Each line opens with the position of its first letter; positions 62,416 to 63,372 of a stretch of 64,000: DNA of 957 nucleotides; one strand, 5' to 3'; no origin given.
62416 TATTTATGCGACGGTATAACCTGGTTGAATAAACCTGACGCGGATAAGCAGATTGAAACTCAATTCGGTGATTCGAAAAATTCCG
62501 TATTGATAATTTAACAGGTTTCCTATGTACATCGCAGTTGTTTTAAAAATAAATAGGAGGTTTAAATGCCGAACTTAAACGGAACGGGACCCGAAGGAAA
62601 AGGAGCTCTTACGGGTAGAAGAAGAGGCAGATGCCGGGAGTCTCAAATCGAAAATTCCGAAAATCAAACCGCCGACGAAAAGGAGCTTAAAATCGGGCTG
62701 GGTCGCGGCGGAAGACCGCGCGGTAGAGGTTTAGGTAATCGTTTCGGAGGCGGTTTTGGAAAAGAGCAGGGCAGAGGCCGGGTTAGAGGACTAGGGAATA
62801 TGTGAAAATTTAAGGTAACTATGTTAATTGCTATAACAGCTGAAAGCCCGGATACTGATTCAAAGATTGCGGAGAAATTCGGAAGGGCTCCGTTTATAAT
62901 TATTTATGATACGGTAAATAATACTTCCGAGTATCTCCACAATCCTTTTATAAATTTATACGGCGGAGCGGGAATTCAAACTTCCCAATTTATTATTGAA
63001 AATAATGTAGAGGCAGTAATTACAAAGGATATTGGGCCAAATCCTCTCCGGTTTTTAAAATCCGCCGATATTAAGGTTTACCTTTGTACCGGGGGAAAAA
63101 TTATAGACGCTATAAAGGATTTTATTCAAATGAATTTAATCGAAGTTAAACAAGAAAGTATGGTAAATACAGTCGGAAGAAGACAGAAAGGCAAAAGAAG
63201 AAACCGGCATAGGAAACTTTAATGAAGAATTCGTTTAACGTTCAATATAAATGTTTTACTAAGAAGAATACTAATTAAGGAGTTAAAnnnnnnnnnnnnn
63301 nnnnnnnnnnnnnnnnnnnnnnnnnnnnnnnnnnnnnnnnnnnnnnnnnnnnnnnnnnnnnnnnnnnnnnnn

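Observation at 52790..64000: Sigma-54/PAS-controlled island of Fe-S, radical SAM, NifX-like and multihaem proteins: a candidate uncharacterised metallocofactor or redox system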

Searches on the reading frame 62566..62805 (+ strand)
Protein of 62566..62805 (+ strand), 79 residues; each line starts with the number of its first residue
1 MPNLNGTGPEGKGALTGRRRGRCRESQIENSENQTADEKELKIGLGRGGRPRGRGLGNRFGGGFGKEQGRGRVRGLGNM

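Call 7: search_protein_families(library=pfam, proteins=[window:62566-62805:+], max_evalue=0.01)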
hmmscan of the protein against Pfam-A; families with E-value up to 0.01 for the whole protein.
window:62566-62805:+ (79 aa): 1 family
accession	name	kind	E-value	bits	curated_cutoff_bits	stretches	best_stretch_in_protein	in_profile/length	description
PF17253.7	DUF5320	-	4.3e-09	37.9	27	1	1-62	1-56/99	Family of unknown function (DUF5320)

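Call 9: search_protein_families(library=ncbifam, proteins=[window:62566-62805:+], max_evalue=0.001)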
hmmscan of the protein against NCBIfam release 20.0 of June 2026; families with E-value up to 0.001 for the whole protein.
window:62566-62805:+ (79 aa): 0 families

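Call 78: find_homologous_proteins(query=window:62566-62802:+, max_evalue=0.001)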
Query window:62566-62802:+ (79 aa): 54 proteins with E <= 0.001 among 159 candidates.
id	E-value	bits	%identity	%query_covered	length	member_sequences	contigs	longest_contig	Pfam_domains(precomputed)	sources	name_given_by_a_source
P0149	8.5e-41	156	100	100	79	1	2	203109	PF17253.8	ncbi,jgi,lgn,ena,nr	ncbi:MAG: DUF5320 family protein [Bacteroidetes bacterium]|nr:DUF5320 family protein [Bacteroidota b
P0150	6.5e-37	143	98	54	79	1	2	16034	PF17253.8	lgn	-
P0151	2.6e-25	106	70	52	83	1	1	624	PF17253.8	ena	-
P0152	5.2e-20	89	52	52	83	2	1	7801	PF17253.8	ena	-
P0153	8.4e-20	89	59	52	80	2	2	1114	PF17253.8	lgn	-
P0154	1.0e-19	88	55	51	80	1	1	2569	PF17253.8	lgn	-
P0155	1.1e-19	88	60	76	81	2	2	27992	PF17253.8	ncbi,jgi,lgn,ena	jgi:hypothetical protein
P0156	1.4e-18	85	59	52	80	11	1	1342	PF17253.8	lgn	-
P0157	7.0e-18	83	70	52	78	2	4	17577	PF17253.8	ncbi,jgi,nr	ncbi:MAG: DUF5320 domain-containing protein [Bacteroidetes bacterium]|nr:DUF5320 domain-containing p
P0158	7.5e-18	82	59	41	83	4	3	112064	PF17253.8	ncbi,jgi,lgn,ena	jgi:hypothetical protein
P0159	1.7e-17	81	48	52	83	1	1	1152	PF17253.8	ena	-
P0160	2.2e-17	81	57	53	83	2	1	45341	PF17253.8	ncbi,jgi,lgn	-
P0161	3.8e-16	77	61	52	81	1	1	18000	PF17253.8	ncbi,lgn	-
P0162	9.5e-16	76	57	61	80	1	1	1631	PF17253.8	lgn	-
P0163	1.6e-15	75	61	52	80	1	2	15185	PF17253.8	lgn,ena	-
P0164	2.4e-15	75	57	52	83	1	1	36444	PF17253.8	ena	-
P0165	5.1e-15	73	61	52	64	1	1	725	PF17253.8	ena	-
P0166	5.2e-15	73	57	52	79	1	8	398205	PF17253.8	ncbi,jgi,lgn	jgi:hypothetical protein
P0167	5.2e-15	73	55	52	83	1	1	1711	PF17253.8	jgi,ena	-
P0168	5.4e-15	73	57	52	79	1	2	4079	PF17253.8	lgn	-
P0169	1.0e-13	69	56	52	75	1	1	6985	PF17253.8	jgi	jgi:hypothetical protein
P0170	1.2e-13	69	59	61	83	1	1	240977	PF17253.8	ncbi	ncbi:MAG: DUF5320 domain-containing protein [bacterium]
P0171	2.2e-13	68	56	52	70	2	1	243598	PF17253.8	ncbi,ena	-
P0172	6.8e-13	67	59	52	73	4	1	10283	PF17253.8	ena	-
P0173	9.9e-13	66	51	52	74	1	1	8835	PF17253.8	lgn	-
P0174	1.0e-12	66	55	61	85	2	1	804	PF17253.8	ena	-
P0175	1.3e-12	66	66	37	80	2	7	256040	PF17253.8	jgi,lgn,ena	jgi:hypothetical protein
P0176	2.1e-12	65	51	52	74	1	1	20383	PF17253.8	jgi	jgi:hypothetical protein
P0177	3.3e-12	65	54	52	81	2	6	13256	PF17253.8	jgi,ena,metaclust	metaclust:\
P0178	6.5e-12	64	69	49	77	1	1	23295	PF17253.8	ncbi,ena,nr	ncbi:MAG TPA: DUF5320 domain-containing protein [Ignavibacteriaceae bacterium]|nr:DUF5320 domain-con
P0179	7.0e-12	63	63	52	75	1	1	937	PF17253.8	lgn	-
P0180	2.1e-11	62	61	39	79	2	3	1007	PF17253.8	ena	-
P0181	2.3e-11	62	59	41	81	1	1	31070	PF17253.8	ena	-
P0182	5.5e-11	61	49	52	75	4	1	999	PF17253.8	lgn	-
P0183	6.0e-11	60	51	52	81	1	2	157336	PF17253.8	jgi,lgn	jgi:hypothetical protein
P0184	6.4e-11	60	68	43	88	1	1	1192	PF17253.8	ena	-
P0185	6.6e-11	60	52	52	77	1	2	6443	PF17253.8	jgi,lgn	jgi:hypothetical protein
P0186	1.4e-10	59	50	91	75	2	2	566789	PF17253.8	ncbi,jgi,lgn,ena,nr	ncbi:MAG: DUF5320 domain-containing protein [Ignavibacterium sp.]|nr:DUF5320 domain-containing prote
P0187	1.7e-10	59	61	52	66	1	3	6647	PF17253.8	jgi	jgi:hypothetical protein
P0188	2.2e-10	59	52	52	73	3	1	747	PF17253.8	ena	-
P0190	4.6e-10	58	56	52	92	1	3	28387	PF17253.8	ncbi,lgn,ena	-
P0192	2.9e-9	55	51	52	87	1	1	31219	PF17253.8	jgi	-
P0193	5.1e-9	54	78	34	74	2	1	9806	PF17253.8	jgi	jgi:hypothetical protein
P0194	9.8e-9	53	74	34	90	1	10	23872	PF17253.8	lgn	-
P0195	1.1e-8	53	47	61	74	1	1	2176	PF17253.8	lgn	-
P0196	3.3e-8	52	56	52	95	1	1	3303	PF17253.8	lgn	-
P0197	8.0e-8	51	58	48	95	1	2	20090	PF17253.8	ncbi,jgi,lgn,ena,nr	ncbi:MAG TPA: hypothetical protein ENN33_09830 [Ignavibacteria bacterium]|nr:hypothetical protein [I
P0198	1.0e-7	50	69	46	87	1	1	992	PF17253.8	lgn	-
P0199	2.3e-7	49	83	29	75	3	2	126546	PF17253.8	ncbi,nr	ncbi:MAG: hypothetical protein IGBAC_0206 [Ignavibacteriae bacterium]|nr:MAG: hypothetical protein I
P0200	6.0e-6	45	57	38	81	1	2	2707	PF17253.8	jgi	jgi:hypothetical protein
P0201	9.8e-6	44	51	52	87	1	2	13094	PF17253.8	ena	-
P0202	2.0e-5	43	83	30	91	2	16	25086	PF17253.8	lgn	-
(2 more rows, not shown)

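Call 79: find_encoding_contigs(protein=P0186, flank=10000, max_places=1)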
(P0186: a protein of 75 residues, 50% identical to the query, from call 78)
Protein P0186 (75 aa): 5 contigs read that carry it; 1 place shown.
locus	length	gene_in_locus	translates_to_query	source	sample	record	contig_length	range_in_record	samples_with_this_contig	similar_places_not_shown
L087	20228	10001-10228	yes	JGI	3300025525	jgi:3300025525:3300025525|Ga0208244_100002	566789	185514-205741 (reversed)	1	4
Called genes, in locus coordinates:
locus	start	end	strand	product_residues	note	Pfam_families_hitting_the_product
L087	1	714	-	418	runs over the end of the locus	PF13562:NTP_transf_4, PF00132:Hexapep (faint)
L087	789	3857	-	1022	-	PF00873:ACR_tran, PF03176:MMPL (weak)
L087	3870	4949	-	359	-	PF25919:BSH_CusB (faint), PF25917:BSH_RND, PF25935:BSH_LcnD (weak), PF25973:BSH_CzcB (weak), PF25876:HH_MFP_RND (weak), PF25954:Beta-barrel_RND_2, PF25967:RND-MFP_C, PF25989:YknX_C, +1 more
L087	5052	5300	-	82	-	PF01197:Ribosomal_L31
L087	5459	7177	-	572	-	PF00989:PAS, PF13426:PAS_9, PF00989:PAS (weak), PF13426:PAS_9, PF00158:Sigma54_activat, PF14532:Sigma54_activ_2, PF25601:AAA_lid_14, PF02954:HTH_8, +7 more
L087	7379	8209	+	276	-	PF02374:ArsA_ATPase (faint), PF10609:ParA, PF13614:AAA_31 (weak), PF01656:CbiA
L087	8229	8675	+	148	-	PF08821:CGGC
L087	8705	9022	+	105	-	PF12973:Cupin_7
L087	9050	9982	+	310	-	PF04055:Radical_SAM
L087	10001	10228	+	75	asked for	PF17253:DUF5320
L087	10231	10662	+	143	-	PF02579:Nitro_FeMo-Co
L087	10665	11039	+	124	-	PF02579:Nitro_FeMo-Co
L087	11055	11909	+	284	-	PF01656:CbiA, PF10609:ParA (faint), PF13614:AAA_31 (faint), PF12838:Fer4_7 (faint), PF00037:Fer4 (weak), PF14697:Fer4_21 (weak), PF13187:Fer4_9 (weak), PF00037:Fer4 (weak), +3 more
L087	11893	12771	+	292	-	PF02374:ArsA_ATPase (faint), PF01656:CbiA, PF00037:Fer4 (weak), PF14697:Fer4_21, PF25160:LdpA_Fe-S-bd (weak), PF00037:Fer4 (weak), PF12837:Fer4_6 (weak), PF10609:ParA (weak), +5 more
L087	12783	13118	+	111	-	PF02579:Nitro_FeMo-Co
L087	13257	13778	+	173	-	PF01862:PvlArgDC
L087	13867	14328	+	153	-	PF03061:4HBT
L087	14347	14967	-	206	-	PF01209:Ubie_methyltran, PF05175:MTS, PF07021:MetW, PF13489:Methyltransf_23, PF00398:RrnaAD, PF13847:Methyltransf_31, PF08241:Methyltransf_11, PF08242:Methyltransf_12, +5 more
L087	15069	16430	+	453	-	PF14522:Cytochrome_C7 (weak), PF11783:Cytochrome_cB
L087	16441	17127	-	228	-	-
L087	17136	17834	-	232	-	PF04542:Sigma70_r2, PF08281:Sigma70_r4_2, PF04545:Sigma70_r4 (weak)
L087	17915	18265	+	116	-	PF00462:Glutaredoxin (weak), PF03960:ArsC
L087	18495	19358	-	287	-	PF03976:PPK2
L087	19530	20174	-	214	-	PF00072:Response_reg, PF00196:GerE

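Call 80: find_encoding_contigs(protein=P0170, flank=10000, max_places=1)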
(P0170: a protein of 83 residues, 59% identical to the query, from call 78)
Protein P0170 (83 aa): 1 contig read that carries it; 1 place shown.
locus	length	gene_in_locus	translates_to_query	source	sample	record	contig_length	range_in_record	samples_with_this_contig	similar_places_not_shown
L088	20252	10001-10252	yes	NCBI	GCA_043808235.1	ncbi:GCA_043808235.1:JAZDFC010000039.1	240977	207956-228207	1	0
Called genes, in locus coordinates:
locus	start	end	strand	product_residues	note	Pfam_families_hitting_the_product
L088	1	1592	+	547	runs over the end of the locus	PF01073:3Beta_HSD, PF01370:Epimerase, PF02719:Polysacc_synt_2 (weak), PF04321:RmlD_sub_bind, PF13460:NAD_binding_10, PF16363:GDP_Man_Dehyd, PF07993:NAD_binding_4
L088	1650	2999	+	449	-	PF01134:GIDA (faint), PF01266:DAO (faint), PF03486:HI0933_like (faint), PF05834:Lycopene_cycl (faint), PF07992:Pyr_redox_2, PF13738:Pyr_redox_3, PF00070:Pyr_redox, PF02852:Pyr_redox_dim, +1 more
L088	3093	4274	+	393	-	PF01053:Cys_Met_Meta_PP, PF00155:Aminotran_1_2, PF00266:Aminotran_5 (faint)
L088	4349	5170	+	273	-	PF02374:ArsA_ATPase (weak), PF09140:MipZ (faint), PF10609:ParA, PF13614:AAA_31, PF01656:CbiA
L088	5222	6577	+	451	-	PF14522:Cytochrome_C7 (faint), PF14537:Cytochrom_c3_2 (faint), PF11783:Cytochrome_cB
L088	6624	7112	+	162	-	PF01980:TrmO_N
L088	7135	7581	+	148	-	PF08821:CGGC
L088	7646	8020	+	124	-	PF01243:PNPOx_N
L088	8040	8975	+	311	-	PF04055:Radical_SAM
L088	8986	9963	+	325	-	PF00291:PALP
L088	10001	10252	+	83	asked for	PF17253:DUF5320 (weak)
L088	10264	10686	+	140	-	PF02579:Nitro_FeMo-Co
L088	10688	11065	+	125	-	PF02579:Nitro_FeMo-Co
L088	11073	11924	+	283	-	PF01656:CbiA, PF10609:ParA (faint), PF13614:AAA_31 (faint), PF12838:Fer4_7 (faint), PF13187:Fer4_9, PF00037:Fer4, PF12837:Fer4_6 (weak), PF14697:Fer4_21 (weak), +4 more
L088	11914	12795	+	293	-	PF01656:CbiA, PF02374:ArsA_ATPase (faint), PF12838:Fer4_7 (faint), PF00037:Fer4 (weak), PF14697:Fer4_21 (weak), PF00037:Fer4 (weak), PF10609:ParA (weak), PF13614:AAA_31 (weak), +4 more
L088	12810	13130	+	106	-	PF02579:Nitro_FeMo-Co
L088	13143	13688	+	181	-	PF01862:PvlArgDC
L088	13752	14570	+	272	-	PF01656:CbiA, PF10609:ParA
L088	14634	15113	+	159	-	PF01327:Pep_deformylase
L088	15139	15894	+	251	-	PF23023:Anti-Pycsar_Apyc1, PF00753:Lactamase_B, PF12706:Lactamase_B_2 (faint)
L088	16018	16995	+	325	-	PF03595:SLAC1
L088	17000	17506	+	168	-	PF03625:DUF302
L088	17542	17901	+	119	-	PF02579:Nitro_FeMo-Co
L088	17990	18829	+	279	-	PF11449:ArsP_2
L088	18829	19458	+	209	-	PF01209:Ubie_methyltran, PF13489:Methyltransf_23, PF07021:MetW (weak), PF13847:Methyltransf_31, PF08241:Methyltransf_11, PF13649:Methyltransf_25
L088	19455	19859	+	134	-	PF20791:Acyl-ACP_TE_C (weak), PF13279:4HBT_2, PF03061:4HBT (faint)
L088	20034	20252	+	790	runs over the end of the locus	PF13620:CarboxypepD_reg, PF13715:CarbopepD_reg_2, PF07715:Plug, PF00593:TonB_dep_Rec_b-barrel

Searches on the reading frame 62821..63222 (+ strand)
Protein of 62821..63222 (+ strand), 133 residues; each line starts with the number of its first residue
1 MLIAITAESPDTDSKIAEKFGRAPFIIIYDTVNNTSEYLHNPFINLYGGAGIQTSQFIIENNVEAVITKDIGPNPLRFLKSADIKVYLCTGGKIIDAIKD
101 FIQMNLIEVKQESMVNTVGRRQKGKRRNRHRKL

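Call 7: search_protein_families(library=pfam, proteins=[window:62821-63222:+], max_evalue=0.01)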
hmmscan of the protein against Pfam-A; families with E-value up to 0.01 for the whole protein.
window:62821-63222:+ (133 aa): 1 family
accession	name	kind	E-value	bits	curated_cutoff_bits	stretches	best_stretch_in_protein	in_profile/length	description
PF02579.22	Nitro_FeMo-Co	-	3.2e-20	72.7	26.3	1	13-103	2-94/94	Dinitrogenase iron-molybdenum cofactor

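Call 9: search_protein_families(library=ncbifam, proteins=[window:62821-63222:+], max_evalue=0.001)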
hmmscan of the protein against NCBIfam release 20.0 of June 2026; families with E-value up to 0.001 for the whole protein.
window:62821-63222:+ (133 aa): 0 families

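Call 42: search_solved_structures(query=window:62821-63222:+, max_evalue=0.01)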
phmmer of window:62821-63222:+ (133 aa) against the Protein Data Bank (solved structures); distinct sequences matched with E-value up to 0.01: 6.
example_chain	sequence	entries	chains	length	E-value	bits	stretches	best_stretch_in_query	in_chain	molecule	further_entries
1eo1_A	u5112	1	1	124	8.4e-19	71.1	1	1-113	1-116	HYPOTHETICAL PROTEIN MTH1175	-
1rdu_A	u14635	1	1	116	9.8e-14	54.8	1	3-108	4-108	conserved hypothetical protein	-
2wfb_A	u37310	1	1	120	4.4e-10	43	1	3-102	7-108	PUTATIVE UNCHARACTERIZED PROTEIN ORP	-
1t3v_A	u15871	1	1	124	3.5e-05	27.1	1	1-106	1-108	conserved hypothetical protein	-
1o13_A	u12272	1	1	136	4.8e-05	26.7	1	1-106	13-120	probable NifB protein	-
2yx6_A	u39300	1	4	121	0.00054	23.3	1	2-104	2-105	Hypothetical protein PH0822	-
